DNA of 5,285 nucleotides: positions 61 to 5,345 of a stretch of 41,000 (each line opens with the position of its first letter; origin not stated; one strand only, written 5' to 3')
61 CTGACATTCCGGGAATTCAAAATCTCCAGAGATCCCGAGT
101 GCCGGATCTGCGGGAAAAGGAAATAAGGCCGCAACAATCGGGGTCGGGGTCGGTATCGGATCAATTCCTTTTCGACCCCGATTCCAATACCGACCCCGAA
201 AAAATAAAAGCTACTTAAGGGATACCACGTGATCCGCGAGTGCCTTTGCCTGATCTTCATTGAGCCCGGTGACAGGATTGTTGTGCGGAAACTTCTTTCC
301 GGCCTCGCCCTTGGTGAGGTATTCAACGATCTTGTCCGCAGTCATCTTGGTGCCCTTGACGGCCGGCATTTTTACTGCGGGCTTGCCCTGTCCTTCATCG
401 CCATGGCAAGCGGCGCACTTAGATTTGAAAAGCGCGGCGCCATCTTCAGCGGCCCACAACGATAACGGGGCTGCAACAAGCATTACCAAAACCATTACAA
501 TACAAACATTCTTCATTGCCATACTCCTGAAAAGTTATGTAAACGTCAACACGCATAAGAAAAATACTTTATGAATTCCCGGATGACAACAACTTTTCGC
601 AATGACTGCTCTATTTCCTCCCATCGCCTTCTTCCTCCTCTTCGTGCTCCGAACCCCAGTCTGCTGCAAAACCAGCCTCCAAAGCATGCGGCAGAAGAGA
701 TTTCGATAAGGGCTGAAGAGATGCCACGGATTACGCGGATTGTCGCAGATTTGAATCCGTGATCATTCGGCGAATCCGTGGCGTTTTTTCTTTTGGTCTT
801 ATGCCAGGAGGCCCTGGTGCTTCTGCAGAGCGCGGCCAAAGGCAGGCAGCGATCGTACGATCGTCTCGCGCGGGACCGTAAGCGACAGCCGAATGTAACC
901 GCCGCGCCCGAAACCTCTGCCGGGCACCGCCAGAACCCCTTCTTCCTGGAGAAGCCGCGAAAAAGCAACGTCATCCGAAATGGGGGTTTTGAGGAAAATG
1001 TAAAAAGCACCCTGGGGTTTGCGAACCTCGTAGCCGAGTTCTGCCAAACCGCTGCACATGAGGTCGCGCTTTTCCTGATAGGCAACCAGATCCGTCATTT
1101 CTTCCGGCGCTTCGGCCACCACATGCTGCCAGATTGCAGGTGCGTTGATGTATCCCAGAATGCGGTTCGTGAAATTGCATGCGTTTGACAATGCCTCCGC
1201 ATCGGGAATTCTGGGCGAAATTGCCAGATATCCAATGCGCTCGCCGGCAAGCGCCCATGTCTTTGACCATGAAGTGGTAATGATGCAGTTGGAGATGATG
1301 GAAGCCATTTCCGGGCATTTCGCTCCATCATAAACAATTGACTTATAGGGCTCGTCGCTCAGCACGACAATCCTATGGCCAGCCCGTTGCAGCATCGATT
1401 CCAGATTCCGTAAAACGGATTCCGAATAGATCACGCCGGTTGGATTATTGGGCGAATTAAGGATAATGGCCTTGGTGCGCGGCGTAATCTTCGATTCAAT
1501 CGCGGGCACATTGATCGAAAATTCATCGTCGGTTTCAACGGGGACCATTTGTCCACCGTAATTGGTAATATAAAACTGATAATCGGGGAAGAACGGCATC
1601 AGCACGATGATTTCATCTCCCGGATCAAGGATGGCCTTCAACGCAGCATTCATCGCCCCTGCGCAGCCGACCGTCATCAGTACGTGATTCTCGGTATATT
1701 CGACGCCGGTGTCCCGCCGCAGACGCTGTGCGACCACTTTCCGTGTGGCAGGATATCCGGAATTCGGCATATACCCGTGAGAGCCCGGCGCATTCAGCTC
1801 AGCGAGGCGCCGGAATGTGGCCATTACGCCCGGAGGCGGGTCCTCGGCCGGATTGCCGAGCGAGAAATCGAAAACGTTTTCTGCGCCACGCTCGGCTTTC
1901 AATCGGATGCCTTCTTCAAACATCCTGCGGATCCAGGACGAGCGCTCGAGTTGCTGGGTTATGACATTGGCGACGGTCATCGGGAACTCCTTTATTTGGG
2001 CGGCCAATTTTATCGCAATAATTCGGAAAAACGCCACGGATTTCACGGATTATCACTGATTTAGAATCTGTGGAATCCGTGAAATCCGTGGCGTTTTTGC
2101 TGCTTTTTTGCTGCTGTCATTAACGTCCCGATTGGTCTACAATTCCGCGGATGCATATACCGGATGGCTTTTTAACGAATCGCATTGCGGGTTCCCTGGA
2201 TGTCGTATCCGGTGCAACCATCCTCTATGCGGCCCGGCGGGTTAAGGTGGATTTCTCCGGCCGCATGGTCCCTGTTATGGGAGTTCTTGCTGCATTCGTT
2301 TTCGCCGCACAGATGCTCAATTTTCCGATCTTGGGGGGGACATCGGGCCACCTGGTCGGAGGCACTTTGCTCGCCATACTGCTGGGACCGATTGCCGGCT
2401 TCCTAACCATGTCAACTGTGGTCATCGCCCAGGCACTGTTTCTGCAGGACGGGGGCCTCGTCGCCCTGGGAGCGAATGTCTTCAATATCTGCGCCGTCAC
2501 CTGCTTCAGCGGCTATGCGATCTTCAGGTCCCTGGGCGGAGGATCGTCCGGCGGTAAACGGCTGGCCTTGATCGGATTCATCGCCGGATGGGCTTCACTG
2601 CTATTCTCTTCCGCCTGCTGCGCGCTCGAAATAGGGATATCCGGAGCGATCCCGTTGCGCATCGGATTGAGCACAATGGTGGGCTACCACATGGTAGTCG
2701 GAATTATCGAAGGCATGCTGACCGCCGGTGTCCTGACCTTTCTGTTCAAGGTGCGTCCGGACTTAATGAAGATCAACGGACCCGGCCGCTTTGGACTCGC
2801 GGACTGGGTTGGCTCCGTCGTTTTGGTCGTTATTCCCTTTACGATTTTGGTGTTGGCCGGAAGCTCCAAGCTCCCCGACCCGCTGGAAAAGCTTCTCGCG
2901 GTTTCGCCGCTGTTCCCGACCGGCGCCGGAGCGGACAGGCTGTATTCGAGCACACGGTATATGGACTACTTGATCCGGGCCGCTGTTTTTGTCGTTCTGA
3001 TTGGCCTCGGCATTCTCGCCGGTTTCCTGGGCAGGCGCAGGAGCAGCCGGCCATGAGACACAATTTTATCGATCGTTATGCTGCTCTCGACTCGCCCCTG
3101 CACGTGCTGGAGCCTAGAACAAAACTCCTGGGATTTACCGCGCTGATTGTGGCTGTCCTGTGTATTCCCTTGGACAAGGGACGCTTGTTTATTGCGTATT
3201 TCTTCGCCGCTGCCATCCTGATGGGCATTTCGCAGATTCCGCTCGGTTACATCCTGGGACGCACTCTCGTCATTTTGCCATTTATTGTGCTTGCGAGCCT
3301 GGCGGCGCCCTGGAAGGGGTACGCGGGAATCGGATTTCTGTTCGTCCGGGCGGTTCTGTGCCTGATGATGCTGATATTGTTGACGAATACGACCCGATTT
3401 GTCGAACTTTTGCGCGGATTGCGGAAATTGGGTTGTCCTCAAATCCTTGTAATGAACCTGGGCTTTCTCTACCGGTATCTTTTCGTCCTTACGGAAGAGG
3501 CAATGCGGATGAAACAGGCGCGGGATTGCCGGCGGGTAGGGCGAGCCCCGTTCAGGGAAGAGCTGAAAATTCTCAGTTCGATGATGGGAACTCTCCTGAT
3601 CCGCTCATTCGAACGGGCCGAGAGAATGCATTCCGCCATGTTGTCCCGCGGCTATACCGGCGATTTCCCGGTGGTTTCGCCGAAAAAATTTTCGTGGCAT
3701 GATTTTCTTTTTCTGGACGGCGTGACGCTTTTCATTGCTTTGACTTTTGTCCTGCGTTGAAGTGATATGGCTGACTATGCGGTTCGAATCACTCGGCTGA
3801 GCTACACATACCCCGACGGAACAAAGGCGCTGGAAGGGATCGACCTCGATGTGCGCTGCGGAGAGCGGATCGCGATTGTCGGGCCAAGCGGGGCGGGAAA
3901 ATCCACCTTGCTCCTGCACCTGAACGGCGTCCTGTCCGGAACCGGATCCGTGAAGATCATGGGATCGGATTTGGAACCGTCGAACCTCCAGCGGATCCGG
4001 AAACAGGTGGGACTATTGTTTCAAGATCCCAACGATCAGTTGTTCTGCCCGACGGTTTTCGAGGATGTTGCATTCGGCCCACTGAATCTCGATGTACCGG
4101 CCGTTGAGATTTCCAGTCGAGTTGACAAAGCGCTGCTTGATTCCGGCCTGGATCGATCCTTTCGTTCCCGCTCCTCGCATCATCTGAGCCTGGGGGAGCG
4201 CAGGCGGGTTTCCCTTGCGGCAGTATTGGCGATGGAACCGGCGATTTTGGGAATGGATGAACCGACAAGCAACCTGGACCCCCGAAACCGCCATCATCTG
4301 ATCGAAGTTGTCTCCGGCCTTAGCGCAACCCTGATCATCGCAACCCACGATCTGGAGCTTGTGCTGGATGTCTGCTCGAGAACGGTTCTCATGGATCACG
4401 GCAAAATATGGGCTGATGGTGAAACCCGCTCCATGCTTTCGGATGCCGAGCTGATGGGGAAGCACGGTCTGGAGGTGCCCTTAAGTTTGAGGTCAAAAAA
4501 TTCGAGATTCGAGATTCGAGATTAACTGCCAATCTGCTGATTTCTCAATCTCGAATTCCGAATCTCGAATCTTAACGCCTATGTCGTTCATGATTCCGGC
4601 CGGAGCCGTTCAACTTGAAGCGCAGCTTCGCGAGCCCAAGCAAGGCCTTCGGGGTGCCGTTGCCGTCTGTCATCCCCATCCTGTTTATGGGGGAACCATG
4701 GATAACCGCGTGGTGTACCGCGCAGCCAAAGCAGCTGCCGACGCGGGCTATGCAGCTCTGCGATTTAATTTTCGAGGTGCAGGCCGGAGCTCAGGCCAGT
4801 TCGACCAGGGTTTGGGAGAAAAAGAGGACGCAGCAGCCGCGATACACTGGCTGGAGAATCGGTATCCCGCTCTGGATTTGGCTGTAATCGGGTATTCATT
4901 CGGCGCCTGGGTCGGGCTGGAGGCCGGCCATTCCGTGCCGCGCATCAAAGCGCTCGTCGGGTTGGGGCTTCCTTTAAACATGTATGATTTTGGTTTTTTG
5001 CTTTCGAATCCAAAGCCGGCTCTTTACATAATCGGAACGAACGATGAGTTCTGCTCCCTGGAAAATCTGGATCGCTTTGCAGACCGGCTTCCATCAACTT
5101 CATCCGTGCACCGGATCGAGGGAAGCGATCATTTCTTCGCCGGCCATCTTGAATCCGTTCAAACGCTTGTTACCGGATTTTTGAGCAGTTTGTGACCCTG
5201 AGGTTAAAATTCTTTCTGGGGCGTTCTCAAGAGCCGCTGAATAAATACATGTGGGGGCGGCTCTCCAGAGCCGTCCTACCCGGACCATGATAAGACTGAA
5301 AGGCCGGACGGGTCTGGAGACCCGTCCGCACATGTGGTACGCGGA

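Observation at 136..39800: Almost every intergenic gap holds a long hairpin, most with arms that are tandem arrays of 6-9 nt units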

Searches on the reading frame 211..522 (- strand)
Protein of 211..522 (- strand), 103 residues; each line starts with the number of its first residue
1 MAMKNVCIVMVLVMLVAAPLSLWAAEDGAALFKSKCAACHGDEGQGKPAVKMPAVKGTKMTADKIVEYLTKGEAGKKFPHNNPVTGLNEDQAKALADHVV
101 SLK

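Call 13: search_protein_families(library=pfam, max_evalue=0.01, proteins=[window:211-522:-])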
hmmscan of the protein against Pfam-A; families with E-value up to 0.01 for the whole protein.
window:211-522:- (103 aa): 2 families
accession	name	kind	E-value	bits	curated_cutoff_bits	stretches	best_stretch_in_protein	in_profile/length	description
PF13442.11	Cytochrome_CBB3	-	5.7e-12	46.2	27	1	25-99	3-68/68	Cytochrome C oxidase, cbb3-type, subunit III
PF00034.26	Cytochrom_C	-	7.5e-11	43.6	21.3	1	25-103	1-90/90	Cytochrome c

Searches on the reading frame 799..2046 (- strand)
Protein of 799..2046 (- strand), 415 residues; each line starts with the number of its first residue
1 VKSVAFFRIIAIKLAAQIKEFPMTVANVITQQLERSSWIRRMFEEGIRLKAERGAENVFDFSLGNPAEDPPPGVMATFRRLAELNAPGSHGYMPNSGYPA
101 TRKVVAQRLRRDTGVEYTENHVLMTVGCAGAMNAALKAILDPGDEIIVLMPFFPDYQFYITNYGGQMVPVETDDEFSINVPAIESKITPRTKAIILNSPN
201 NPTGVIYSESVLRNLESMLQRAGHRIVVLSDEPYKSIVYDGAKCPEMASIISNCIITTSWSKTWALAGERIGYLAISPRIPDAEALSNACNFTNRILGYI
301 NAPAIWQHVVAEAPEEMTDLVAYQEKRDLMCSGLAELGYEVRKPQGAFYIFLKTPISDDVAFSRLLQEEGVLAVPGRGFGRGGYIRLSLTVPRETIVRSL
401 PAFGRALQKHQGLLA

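Call 7: search_protein_families(library=pfam, proteins=[window:799-2046:-])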
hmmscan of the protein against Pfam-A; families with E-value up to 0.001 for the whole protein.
window:799-2046:- (415 aa): 3 families
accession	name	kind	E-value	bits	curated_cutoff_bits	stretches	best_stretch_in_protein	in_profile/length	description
PF00155.27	Aminotran_1_2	-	7.4e-51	173.9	19.7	1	57-396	2-354/361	Aminotransferase class I and II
PF01041.23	DegT_DnrJ_EryC1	-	9.5e-08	32.1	19.8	1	119-196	39-118/360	DegT/DnrJ/EryC1/StrS aminotransferase family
PF01053.26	Cys_Met_Meta_PP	-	0.00015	20.9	27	1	101-204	53-151/381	Cys/Met metabolism PLP-dependent enzyme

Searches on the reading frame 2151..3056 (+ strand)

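Call 13: search_protein_families(library=pfam, max_evalue=0.01, proteins=[window:2151-3056:+])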
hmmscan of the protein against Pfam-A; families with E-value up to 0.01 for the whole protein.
window:2151-3056:+ (301 aa): 1 family
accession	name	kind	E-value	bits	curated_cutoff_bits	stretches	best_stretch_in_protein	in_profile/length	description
PF01891.21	CbiM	-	8.5e-57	192.8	23.1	1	2-205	1-205/205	Cobalt uptake substrate-specific transmembrane region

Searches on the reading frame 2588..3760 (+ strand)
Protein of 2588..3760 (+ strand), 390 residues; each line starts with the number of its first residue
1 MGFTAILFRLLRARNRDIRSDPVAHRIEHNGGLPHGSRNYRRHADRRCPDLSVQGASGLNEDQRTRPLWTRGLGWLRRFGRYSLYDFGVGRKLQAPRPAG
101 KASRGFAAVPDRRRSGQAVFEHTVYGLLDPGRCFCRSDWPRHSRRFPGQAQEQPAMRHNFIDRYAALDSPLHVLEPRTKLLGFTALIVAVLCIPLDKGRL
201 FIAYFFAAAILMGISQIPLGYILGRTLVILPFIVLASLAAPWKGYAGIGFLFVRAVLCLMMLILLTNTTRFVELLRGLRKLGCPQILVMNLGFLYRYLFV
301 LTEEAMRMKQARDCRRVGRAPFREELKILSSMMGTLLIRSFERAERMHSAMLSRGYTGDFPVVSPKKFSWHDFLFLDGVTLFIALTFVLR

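Call 7: search_protein_families(library=pfam, proteins=[window:2588-3760:+])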
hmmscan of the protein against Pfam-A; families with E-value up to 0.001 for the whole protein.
window:2588-3760:+ (390 aa): 1 family
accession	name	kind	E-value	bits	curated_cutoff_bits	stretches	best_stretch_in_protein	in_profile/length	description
PF02361.21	CbiQ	-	8.9e-30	104.4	25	1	169-358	3-210/216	Cobalt transport protein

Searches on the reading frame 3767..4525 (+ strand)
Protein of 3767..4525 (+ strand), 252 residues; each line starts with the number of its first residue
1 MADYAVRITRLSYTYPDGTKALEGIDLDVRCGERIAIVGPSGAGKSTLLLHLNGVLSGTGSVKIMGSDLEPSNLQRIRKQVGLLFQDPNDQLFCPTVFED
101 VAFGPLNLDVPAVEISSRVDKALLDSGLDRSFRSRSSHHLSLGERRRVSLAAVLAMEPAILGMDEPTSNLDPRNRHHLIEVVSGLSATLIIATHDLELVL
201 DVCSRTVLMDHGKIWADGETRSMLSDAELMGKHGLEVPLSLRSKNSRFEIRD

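Call 13: search_protein_families(library=pfam, max_evalue=0.01, proteins=[window:3767-4525:+])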
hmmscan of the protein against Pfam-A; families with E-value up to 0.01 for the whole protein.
window:3767-4525:+ (252 aa): 6 families
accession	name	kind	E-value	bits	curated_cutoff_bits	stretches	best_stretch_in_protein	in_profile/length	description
PF00005.33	ABC_tran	-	4.2e-27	95.9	25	1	22-168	1-137/137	ABC transporter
PF13304.12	AAA_21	-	1.1e-11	45.9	27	1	135-199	233-303/304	AAA domain, putative AbiEii toxin, Type IV TA system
PF02463.25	SMC_N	-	3e-05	24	40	0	86-200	135-203/220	RecF/RecN/SMC N terminal domain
PF13555.12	AAA_29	-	0.0007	19.7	27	1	29-59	19-49/61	P-loop containing region of AAA domain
PF13191.12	AAA_16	-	0.003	18.5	32.6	0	33-224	25-152/167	AAA ATPase domain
PF03193.22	RsgA_GTPase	-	0.0071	16.6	30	0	33-55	107-129/174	RsgA GTPase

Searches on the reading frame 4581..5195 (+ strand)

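Call 13: search_protein_families(library=pfam, max_evalue=0.01, proteins=[window:4581-5195:+])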
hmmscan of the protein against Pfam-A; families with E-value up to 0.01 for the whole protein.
window:4581-5195:+ (204 aa): 8 families
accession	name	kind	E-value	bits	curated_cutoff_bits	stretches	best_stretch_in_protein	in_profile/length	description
PF00561.26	Abhydrolase_1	-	5e-12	46.5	25.8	1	44-136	15-108/245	alpha/beta hydrolase fold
PF02129.25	Peptidase_S15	-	1.3e-10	41.9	23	1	10-135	3-133/262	X-Pro dipeptidyl-peptidase (S15 family)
PF12146.15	Hydrolase_4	-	1.3e-09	38.2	27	1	44-127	19-106/239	Serine aminopeptidase, S33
PF20408.4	Abhydrolase_11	-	5.1e-07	30.1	27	1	37-192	12-173/193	Alpha/beta hydrolase domain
PF12697.13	Abhydrolase_6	-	1.6e-05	26.1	26.3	1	51-130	22-96/217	Alpha/beta hydrolase family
PF12695.13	Abhydrolase_5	-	0.0013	19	27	1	95-185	53-141/164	Alpha/beta hydrolase family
PF00326.27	Peptidase_S9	-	0.0064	16.4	22.6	0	50-110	8-76/213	Prolyl oligopeptidase family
PF01738.24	DLH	-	0.0076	16.3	21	0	81-187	78-189/217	Dienelactone hydrolase family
